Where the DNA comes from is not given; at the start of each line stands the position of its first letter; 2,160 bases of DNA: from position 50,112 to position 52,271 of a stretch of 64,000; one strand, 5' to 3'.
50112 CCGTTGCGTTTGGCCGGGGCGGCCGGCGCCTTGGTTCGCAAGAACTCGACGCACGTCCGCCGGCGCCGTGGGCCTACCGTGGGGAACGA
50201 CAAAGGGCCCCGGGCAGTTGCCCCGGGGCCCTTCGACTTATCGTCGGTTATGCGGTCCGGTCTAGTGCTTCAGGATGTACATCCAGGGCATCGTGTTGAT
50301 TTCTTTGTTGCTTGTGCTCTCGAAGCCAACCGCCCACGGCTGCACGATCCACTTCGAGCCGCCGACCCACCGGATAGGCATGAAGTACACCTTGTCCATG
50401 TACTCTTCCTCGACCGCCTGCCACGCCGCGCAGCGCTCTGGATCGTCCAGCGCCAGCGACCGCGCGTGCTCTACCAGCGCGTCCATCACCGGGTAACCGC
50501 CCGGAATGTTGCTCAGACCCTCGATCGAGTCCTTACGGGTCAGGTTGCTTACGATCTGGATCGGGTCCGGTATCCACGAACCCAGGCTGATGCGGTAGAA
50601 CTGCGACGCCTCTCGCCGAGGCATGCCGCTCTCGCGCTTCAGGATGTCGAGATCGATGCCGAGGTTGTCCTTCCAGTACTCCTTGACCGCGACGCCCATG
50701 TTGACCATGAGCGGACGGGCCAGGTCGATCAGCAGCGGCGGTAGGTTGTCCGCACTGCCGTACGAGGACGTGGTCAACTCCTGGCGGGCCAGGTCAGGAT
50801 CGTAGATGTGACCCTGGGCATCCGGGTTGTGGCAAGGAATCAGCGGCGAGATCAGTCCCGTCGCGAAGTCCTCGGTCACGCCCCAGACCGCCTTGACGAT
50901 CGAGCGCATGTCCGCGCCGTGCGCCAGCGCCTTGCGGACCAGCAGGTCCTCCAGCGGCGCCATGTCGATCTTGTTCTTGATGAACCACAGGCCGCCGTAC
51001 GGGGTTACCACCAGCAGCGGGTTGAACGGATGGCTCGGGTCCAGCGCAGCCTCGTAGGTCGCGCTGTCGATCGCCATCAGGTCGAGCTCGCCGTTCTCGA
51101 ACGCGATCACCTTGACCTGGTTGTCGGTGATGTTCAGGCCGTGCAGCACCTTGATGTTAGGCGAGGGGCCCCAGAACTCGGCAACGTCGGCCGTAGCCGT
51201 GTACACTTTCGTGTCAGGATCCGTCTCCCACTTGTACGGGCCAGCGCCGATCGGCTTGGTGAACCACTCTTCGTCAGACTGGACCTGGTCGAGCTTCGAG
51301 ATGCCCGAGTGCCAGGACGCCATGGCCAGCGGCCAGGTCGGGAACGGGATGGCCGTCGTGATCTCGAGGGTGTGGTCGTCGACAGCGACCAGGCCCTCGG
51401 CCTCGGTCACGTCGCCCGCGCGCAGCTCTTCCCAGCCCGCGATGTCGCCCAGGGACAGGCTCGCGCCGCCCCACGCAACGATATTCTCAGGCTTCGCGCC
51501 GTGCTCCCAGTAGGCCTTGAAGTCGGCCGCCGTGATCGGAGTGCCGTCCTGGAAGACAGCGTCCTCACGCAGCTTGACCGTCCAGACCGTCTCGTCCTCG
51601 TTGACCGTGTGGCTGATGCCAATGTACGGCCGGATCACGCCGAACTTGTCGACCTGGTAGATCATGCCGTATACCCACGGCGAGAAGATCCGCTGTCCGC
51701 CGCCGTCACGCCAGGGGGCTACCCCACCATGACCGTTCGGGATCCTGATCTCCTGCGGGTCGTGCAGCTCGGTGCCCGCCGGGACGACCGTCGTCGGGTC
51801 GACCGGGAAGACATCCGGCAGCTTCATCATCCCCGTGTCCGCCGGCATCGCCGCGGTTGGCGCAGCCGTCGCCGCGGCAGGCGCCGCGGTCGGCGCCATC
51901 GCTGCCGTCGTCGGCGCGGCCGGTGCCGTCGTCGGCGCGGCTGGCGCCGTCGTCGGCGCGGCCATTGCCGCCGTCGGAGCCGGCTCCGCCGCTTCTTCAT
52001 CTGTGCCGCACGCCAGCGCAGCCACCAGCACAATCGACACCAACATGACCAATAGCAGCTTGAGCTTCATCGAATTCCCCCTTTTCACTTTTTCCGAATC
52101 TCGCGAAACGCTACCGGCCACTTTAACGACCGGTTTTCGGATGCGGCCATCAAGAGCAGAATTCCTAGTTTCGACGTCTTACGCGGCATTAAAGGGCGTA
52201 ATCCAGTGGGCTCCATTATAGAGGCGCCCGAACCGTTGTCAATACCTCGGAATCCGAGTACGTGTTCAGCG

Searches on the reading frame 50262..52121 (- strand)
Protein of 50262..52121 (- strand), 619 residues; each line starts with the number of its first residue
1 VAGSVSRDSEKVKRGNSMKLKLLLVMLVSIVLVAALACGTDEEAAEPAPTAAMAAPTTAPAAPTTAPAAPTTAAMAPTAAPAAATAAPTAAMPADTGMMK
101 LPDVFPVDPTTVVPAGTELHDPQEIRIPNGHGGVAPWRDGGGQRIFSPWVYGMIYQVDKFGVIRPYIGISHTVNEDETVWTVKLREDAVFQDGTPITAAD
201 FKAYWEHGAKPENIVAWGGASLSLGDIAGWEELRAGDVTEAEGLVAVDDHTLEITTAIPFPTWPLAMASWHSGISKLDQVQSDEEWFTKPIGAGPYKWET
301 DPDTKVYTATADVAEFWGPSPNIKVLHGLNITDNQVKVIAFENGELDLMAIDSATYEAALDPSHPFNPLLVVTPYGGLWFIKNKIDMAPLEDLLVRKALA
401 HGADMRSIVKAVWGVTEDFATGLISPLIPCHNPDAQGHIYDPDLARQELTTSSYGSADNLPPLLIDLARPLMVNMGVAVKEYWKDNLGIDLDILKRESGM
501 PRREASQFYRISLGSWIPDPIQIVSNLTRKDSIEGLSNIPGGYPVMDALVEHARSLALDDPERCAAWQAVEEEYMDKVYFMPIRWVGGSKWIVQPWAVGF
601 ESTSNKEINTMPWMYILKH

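Call 7: search_protein_families(library=pfam, proteins=[window:50262-52121:-])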
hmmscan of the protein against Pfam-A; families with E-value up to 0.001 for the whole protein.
window:50262-52121:- (619 aa): 1 family
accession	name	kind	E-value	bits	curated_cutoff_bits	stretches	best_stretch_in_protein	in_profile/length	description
PF00496.27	SBP_bac_5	-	3.6e-50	171.6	32.4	1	170-522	9-352/368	Bacterial extracellular solute-binding proteins, family 5 Middle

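Call 56: search_protein_families(library=ncbifam, proteins=[window:50262-52073:-], max_evalue=0.001)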
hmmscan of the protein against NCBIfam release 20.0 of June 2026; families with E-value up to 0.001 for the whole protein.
window:50262-52073:- (603 aa): 10 families
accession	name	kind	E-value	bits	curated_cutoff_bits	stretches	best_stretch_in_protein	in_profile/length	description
NF011684.0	PRK15104.1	equivalog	3.9e-22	78.7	947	1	135-603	70-543/543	oligopeptide ABC transporter substrate-binding protein OppA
TIGR02294.1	nickel_nikA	equivalog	1.1e-20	73.7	393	1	114-437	15-326/501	nickel ABC transporter substrate-binding protein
NF045467.1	Opp4A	equivalog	1.1e-17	63.5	650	1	153-441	84-383/556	oligopeptide ABC transporter substrate-binding protein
NF011942.0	PRK15413.1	equivalog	1e-13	50.9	594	1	136-438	60-343/512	glutathione ABC transporter substrate-binding protein GsiB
NF045468.1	Opp5A_nikA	equivalog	1.9e-12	46.4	600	2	230-442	118-322/488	nickel ABC transporter substrate-binding protein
TIGR04028.1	SBP_KPN_01854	hypoth_equivalog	6.2e-12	44.8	468.5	1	138-436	35-329/509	TIGR04028 family ABC transporter substrate-binding protein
NF047575.1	opine_bind_CntA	exception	4.4e-10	38.7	800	1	146-439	76-361/535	staphylopine-dependent metal ABC transporter substrate-binding lipoprotein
NF043070.1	DppA_dipep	equivalog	5.1e-09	35.2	1005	1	228-436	155-366/535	dipeptide ABC transporter periplasmic-binding protein DppA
NF007287.0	PRK09755.1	equivalog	4.5e-08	32.4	1098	1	141-584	70-516/535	ABC transporter substrate-binding protein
NF011689.0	PRK15109.1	equivalog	4.2e-05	22.4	560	1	232-435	164-370/547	ABC transporter substrate-binding protein SapA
